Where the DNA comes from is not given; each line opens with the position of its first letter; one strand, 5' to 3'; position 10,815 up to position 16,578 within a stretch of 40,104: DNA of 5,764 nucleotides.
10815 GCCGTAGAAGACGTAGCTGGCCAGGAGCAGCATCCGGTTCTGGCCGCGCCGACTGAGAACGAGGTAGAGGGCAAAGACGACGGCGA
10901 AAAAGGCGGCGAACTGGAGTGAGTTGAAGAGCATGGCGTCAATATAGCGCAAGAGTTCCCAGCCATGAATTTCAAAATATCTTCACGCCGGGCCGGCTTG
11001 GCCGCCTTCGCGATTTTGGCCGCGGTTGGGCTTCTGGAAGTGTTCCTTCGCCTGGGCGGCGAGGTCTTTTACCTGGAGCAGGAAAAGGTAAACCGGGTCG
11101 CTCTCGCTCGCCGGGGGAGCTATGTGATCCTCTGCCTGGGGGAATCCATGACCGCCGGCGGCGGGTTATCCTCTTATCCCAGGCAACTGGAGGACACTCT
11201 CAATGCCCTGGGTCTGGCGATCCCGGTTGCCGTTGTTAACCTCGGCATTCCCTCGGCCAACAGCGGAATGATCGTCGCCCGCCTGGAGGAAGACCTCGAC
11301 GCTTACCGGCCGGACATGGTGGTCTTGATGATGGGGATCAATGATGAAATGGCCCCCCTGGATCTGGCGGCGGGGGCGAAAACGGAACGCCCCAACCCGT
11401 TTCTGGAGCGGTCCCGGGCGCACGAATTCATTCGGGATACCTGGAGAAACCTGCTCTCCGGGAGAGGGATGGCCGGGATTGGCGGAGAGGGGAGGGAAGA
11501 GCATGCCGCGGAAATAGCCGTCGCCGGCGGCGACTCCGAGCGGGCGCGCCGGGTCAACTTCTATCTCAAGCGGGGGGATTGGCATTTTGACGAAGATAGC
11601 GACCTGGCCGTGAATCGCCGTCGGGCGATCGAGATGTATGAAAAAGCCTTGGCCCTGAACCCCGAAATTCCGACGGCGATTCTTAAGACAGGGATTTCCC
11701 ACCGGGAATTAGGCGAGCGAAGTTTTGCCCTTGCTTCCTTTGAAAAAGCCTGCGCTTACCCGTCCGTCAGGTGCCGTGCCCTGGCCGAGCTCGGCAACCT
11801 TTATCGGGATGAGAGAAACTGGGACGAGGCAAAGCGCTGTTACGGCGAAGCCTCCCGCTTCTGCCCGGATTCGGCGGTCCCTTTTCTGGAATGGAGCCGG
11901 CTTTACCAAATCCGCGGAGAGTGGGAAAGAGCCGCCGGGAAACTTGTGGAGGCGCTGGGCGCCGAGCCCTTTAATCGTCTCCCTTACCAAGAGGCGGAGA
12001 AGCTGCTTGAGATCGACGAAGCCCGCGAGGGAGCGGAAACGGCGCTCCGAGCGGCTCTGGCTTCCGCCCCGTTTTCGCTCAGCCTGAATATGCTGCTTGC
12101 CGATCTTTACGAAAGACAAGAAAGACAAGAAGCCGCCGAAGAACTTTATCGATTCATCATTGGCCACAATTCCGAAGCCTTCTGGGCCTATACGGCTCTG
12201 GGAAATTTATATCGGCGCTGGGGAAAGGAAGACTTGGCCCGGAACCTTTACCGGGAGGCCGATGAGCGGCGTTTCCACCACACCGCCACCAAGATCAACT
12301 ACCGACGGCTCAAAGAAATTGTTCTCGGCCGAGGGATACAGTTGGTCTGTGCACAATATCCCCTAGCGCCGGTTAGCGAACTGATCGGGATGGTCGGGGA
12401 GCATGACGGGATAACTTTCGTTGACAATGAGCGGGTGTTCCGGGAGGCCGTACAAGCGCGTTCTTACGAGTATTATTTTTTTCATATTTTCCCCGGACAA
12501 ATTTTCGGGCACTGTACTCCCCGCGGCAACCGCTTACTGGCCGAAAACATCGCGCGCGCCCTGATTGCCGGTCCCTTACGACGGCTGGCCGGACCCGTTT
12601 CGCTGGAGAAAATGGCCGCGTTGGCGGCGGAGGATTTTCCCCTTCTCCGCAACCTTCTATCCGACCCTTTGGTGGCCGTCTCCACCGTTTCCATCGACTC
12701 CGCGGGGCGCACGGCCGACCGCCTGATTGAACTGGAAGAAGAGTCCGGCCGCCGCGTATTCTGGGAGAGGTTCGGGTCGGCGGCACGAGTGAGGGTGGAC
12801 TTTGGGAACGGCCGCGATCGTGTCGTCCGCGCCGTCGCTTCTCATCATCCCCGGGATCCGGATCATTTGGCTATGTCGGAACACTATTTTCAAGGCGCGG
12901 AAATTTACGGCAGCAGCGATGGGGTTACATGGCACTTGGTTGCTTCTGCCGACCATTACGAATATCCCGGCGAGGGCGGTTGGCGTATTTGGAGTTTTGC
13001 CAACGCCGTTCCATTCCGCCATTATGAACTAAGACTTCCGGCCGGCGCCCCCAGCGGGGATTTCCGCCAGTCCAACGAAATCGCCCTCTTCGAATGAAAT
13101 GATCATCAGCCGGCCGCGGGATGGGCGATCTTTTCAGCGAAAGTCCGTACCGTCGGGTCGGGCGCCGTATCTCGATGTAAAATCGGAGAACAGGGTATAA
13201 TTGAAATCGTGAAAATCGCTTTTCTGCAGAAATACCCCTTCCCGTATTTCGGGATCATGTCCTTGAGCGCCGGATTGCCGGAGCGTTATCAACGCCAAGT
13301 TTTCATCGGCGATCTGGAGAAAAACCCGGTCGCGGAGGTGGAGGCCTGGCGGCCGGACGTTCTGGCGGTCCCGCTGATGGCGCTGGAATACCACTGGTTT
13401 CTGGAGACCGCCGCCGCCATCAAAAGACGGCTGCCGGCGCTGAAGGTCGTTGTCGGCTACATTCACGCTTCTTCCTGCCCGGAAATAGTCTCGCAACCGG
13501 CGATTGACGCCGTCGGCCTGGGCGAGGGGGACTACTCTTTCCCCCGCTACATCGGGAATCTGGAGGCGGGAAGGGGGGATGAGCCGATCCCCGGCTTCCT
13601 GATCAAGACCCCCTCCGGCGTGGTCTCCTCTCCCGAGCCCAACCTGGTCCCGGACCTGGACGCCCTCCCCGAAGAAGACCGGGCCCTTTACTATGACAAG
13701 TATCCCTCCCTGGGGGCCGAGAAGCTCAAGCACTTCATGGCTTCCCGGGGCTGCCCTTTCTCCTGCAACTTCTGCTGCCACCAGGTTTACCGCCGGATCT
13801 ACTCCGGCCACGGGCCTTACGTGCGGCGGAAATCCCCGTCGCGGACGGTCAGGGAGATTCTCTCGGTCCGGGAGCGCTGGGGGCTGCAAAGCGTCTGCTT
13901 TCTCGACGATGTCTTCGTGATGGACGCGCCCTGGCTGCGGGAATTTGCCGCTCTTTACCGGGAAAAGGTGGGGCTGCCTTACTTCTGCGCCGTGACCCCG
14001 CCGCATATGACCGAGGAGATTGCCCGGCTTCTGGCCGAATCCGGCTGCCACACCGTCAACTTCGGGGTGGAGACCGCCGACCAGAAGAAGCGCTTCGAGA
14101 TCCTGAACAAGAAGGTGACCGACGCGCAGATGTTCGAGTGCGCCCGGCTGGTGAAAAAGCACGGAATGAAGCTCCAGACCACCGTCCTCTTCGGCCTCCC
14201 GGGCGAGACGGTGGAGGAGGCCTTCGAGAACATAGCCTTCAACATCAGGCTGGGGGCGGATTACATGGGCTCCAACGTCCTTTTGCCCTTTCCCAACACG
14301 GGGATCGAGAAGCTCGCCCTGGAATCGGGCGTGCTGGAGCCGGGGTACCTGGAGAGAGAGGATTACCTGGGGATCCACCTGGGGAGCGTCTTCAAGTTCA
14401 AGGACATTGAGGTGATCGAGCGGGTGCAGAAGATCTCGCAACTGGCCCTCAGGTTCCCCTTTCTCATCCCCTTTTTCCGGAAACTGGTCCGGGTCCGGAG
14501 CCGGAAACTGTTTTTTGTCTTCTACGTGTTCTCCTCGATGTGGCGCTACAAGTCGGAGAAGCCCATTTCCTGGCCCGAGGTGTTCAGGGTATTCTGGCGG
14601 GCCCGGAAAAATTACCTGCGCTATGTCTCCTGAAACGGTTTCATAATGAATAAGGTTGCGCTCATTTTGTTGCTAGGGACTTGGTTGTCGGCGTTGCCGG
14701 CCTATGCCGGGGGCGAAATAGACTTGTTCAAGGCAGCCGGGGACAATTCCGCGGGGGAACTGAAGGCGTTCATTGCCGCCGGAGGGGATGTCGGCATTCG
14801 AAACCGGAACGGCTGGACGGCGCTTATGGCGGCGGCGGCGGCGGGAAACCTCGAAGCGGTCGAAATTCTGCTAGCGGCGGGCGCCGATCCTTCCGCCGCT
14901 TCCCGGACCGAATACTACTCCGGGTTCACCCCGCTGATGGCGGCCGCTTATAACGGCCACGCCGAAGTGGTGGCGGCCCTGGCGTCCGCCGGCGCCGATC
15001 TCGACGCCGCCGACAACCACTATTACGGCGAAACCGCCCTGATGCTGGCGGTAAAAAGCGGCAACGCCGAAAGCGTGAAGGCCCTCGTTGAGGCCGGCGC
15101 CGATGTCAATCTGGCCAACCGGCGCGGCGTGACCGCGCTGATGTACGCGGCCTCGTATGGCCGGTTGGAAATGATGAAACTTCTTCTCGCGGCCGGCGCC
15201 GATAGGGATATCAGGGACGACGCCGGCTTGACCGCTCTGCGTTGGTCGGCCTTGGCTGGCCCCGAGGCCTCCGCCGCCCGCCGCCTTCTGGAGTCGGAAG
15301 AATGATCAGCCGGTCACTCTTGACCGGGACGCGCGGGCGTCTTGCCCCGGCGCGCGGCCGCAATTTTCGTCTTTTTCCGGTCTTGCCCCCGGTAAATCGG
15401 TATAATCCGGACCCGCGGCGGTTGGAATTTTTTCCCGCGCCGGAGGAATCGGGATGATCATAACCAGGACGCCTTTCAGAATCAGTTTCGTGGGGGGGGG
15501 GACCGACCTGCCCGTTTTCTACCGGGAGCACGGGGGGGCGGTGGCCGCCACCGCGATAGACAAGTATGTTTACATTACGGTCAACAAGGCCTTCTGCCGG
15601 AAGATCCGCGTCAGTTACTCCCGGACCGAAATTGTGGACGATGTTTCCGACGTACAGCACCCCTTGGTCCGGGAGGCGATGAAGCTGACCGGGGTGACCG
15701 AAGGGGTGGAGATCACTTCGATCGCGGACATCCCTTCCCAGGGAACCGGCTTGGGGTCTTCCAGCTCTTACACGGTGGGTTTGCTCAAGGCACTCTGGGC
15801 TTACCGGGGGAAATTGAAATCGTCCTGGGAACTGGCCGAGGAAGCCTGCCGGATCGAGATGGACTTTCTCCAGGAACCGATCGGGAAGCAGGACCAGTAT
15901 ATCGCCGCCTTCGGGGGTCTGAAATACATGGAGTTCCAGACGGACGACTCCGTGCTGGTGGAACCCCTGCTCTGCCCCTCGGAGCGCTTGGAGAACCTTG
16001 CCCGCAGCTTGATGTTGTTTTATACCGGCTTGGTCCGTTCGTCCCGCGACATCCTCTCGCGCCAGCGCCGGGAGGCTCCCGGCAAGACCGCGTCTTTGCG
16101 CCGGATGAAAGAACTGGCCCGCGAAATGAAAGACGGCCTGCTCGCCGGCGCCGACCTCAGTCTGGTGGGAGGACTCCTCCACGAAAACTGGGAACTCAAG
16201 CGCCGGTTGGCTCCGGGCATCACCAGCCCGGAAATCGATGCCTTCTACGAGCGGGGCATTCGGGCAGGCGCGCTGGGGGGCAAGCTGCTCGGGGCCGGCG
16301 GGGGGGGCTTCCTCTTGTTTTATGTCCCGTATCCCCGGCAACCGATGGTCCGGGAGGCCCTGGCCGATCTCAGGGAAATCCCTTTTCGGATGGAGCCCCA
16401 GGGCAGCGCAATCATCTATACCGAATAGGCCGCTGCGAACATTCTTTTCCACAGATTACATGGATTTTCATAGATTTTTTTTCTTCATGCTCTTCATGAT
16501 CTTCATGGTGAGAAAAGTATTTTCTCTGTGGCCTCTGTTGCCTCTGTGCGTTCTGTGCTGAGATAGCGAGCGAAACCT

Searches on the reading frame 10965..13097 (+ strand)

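Call 16: search_protein_families(library=pfam, proteins=[window:10965-13097:+], max_evalue=0.001)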
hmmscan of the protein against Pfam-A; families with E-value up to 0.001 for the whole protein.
window:10965-13097:+ (710 aa): 13 families
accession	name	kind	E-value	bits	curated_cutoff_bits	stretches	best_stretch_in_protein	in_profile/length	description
PF13472.12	Lipase_GDSL_2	-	2.2e-12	48.3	32.9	1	57-136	1-83/178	GDSL-like Lipase/Acylhydrolase family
PF00515.34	TPR_1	-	8.8e-11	41.6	27.8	0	271-302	2-33/34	Tetratricopeptide repeat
PF13181.12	TPR_8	-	4e-09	36.4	25.7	0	408-436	3-31/34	Tetratricopeptide repeat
PF07719.23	TPR_2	-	2e-08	34.1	27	1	271-302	2-33/34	Tetratricopeptide repeat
PF13424.12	TPR_12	-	2.7e-07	31.1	30.1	0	393-432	31-71/77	Tetratricopeptide repeat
PF13414.12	TPR_11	-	6.6e-07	29.4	26.8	0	277-304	1-28/42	TPR repeat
PF13176.12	TPR_7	-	2.3e-06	27.7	27.9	0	272-294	1-23/36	Tetratricopeptide repeat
PF00657.28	Lipase_GDSL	-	4e-06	27.6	23.6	1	55-161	1-112/208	GDSL-like Lipase/Acylhydrolase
PF13431.12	TPR_17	-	5e-05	23.7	24.4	0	406-426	13-33/34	Tetratricopeptide repeat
PF25182.1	NonGDSL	-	5.3e-05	23.1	80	1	46-135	21-114/220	Non-GDSL lipase-like family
PF13432.12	TPR_16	-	0.00011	23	32.7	0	355-396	14-55/65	Tetratricopeptide repeat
PF25063.1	ARM_TT21_C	-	0.00022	21.6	35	0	376-447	99-169/209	Tetratricopeptide repeat protein 21 C-terminal ARM domain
PF13428.12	TPR_14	-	0.00079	20.3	23.5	0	272-308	3-39/44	Tetratricopeptide repeat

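Call 53: search_protein_families(library=ncbifam, proteins=[window:10965-13097:+], max_evalue=0.00001)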
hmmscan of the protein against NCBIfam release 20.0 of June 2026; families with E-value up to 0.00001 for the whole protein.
window:10965-13097:+ (710 aa): 4 families
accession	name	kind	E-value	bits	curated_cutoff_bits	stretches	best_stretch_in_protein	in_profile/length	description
TIGR02917.1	PEP_TPR_lipo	equivalog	3.9e-12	44.9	312.2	1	220-432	381-593/899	XrtA/PEP-CTERM system TPR-repeat protein PrsT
TIGR02521.1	type_IV_pilW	equivalog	2.8e-07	30.3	154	0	219-325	82-190/234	type IV pilus biogenesis/stability protein PilW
NF040959.1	MamA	equivalog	4.9e-06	26.1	200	0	218-335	53-170/204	magnetosome protein MamA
NF033920.0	C39_PA2778_fam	equivalog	8.4e-06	25.4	150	0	338-432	156-250/255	PA2778 family cysteine peptidase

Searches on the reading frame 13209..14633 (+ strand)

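Call 16: search_protein_families(library=pfam, proteins=[window:13209-14633:+], max_evalue=0.001)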
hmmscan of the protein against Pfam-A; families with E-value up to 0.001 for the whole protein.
window:13209-14633:+ (474 aa): 2 families
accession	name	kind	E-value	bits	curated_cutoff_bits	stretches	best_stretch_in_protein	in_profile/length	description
PF04055.27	Radical_SAM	-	2.9e-20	73.5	29.5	1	179-338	4-159/166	Radical SAM superfamily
PF02310.24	B12-binding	-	2.5e-08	34.2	32.1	1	15-113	16-119/121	B12 binding domain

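Call 53: search_protein_families(library=ncbifam, proteins=[window:13209-14633:+], max_evalue=0.00001)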
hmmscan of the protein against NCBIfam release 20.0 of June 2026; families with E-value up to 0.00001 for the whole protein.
window:13209-14633:+ (474 aa): 16 families
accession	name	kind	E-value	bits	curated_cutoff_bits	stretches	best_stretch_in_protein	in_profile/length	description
TIGR03471.1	HpnJ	equivalog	2.2e-22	79.6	577.6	1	65-416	85-432/472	hopanoid biosynthesis associated radical SAM protein HpnJ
NF050148.1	rSAM_ApyD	equivalog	5.8e-22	77.8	750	1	36-337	62-355/645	RiPP biosynthesis radical SAM protein ApyD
TIGR04385.1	B12_rSAM_cofa1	equivalog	1.3e-21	77.3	450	1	27-378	36-402/438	B12 lower ligand biosynthesis radical SAM protein BzaD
TIGR04072.2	rSAM_ladder_B12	equivalog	1.8e-20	73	360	1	60-377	78-379/443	lipid biosynthesis B12-binding/radical SAM protein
NF033070.1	rSAM_AprD4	equivalog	3.7e-20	72.2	500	1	122-376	143-396/456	AprD4 family radical SAM diol-dehydratase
TIGR02026.1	BchE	equivalog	4.2e-20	72.1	481.35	1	42-366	57-383/497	magnesium-protoporphyrin IX monomethyl ester anaerobic oxidative cyclase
TIGR03975.1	rSAM_ocin_1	subfamily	1.4e-19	70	281.85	1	63-337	143-419/606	RiPP maturation radical SAM C-methyltransferase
TIGR04479.1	bcpD_PhpK_rSAM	subfamily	1.4e-19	69.9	600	1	157-344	225-405/504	PhpK family radical SAM P-methyltransferase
TIGR04013.1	B12_SAM_MJ_1487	hypoth_equivalog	4.5e-17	62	251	1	40-191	34-169/382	TIGR04013 family B12-binding domain/radical SAM domain-containing protein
NF038361.1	rSAM_Sden_1168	equivalog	9.2e-15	54.2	575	1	76-353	169-456/560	Sden_1168 family B12-binding radical SAM P-methyltransferase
TIGR04367.1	HpnR_B12_rSAM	equivalog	3.9e-14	52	650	1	41-323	53-328/490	hopanoid C-3 methylase HpnR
TIGR04190.1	B12_SAM_Ta0216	equivalog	4.4e-10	38.8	500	1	61-353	87-399/554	TIGR04190 family B12-binding domain/radical SAM domain protein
TIGR04295.1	B12_rSAM_oligo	hypoth_equivalog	5.9e-09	35.1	400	1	69-303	95-316/422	TIGR04295 family B12-binding domain-containing radical SAM protein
NF033712.0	B12_rSAM_KedN5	subfamily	2.6e-08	32.6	700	1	46-339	60-361/624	KedN5 family methylcobalamin-dependent radical SAM C-methyltransferase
TIGR04014.1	B12_SAM_MJ_0865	equivalog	9e-07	28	360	0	269-372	258-360/434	methyl-coenzyme M reductase glutamine C-methyltransferase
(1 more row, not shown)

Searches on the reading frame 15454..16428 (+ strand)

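Call 17: search_protein_families(library=pfam, proteins=[window:15454-16428:+], max_evalue=0.001)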
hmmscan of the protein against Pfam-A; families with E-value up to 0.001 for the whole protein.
window:15454-16428:+ (324 aa): 2 families
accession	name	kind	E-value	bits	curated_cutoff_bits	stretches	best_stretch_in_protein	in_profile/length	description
PF00288.32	GHMP_kinases_N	-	2.1e-12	47.5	22.3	1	76-155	7-87/87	GHMP kinases N terminal domain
PF08544.19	GHMP_kinases_C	-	3.1e-08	34.3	21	1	233-289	8-64/85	GHMP kinases C terminal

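Call 53: search_protein_families(library=ncbifam, proteins=[window:15454-16428:+], max_evalue=0.00001)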
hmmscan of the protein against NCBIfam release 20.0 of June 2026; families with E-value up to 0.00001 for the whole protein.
window:15454-16428:+ (324 aa): 7 families
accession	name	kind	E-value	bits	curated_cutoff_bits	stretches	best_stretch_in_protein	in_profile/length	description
NF049969.1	GlMnHpPKinHddA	equivalog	1.7e-41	142.8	600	1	2-292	3-305/338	D-glycero-D-manno-heptose 7-phosphate kinase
NF009948.0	PRK13412.1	equivalog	4e-28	97.6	721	1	78-291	720-935/974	bifunctional fucokinase/fucose-1-phosphate guanylyltransferase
TIGR00549.1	mevalon_kin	equivalog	8.2e-19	68.1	163.05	1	30-288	19-274/276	mevalonate kinase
NF003036.0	PRK03926.1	equivalog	2.4e-12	46.5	403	1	30-303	24-279/302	mevalonate kinase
NF003006.0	PRK03817.1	equivalog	9.7e-10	37.9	443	0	4-156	4-158/352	galactokinase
NF001816.0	PRK00555.1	equivalog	9.7e-10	37.9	509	0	230-302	264-335/363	galactokinase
TIGR00131.1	gal_kin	equivalog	1.5e-06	27.4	226.65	0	78-155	104-180/388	galactokinase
